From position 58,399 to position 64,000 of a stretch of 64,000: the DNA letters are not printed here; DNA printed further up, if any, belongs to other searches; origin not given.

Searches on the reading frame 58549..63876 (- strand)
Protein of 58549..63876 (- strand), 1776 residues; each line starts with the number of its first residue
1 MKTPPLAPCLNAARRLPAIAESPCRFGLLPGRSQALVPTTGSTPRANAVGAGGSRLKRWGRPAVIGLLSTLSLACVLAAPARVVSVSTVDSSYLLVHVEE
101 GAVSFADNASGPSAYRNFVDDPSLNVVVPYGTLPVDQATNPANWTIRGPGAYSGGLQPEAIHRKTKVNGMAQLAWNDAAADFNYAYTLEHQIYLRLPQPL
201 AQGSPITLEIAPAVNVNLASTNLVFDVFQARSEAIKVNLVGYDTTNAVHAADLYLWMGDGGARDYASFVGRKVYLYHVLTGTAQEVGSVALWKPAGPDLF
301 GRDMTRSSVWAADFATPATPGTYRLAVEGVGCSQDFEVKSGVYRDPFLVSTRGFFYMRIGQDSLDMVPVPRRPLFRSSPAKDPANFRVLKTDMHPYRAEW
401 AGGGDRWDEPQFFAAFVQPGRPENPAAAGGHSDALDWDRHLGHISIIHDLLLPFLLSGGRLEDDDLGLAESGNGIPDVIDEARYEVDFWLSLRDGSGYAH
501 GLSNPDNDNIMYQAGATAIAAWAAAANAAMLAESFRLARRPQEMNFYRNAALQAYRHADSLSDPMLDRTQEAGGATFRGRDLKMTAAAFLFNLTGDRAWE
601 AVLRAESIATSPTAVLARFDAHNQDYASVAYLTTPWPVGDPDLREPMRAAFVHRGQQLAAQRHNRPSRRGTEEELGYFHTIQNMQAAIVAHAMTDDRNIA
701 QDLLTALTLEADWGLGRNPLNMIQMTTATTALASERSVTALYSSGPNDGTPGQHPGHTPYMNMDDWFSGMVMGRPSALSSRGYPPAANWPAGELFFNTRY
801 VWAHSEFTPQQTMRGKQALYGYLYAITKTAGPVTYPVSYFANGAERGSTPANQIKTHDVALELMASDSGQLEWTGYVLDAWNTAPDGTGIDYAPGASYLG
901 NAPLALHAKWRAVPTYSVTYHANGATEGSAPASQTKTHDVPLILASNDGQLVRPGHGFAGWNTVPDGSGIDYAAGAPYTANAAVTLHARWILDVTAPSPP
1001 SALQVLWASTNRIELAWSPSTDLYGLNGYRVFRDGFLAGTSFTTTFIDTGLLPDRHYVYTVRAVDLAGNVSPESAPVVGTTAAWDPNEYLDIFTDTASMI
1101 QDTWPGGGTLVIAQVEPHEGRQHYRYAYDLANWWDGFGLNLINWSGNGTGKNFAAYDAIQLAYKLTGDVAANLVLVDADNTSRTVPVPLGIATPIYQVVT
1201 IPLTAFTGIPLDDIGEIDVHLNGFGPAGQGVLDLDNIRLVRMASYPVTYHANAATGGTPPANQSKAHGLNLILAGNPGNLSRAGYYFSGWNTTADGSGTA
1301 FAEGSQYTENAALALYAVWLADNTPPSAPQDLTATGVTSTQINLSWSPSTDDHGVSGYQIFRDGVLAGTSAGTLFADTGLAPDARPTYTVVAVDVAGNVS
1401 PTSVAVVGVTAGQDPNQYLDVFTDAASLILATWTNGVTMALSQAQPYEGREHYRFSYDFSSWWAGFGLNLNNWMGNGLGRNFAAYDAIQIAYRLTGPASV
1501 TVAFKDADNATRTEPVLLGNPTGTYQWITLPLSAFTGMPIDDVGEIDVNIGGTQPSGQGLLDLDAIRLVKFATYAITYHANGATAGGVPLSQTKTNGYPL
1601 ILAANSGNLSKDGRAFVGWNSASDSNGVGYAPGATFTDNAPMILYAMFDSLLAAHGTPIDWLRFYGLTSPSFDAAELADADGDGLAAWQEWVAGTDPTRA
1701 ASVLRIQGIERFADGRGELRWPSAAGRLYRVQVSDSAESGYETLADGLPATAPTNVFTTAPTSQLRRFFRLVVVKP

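Call 8: search_protein_families(library=pfam, proteins=[window:58549-63876:-], max_evalue=0.001)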
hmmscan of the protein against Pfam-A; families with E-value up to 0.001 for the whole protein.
window:58549-63876:- (1776 aa): 2 families
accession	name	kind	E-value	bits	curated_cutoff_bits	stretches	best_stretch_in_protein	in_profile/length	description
PF09479.16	Flg_new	-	1.4e-32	112.1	27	3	1245-1318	1-65/65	Listeria-Bacteroides repeat domain (List_Bact_rpt)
PF00041.27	fn3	-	7.5e-14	52.1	25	2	1327-1403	1-78/84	Fibronectin type III domain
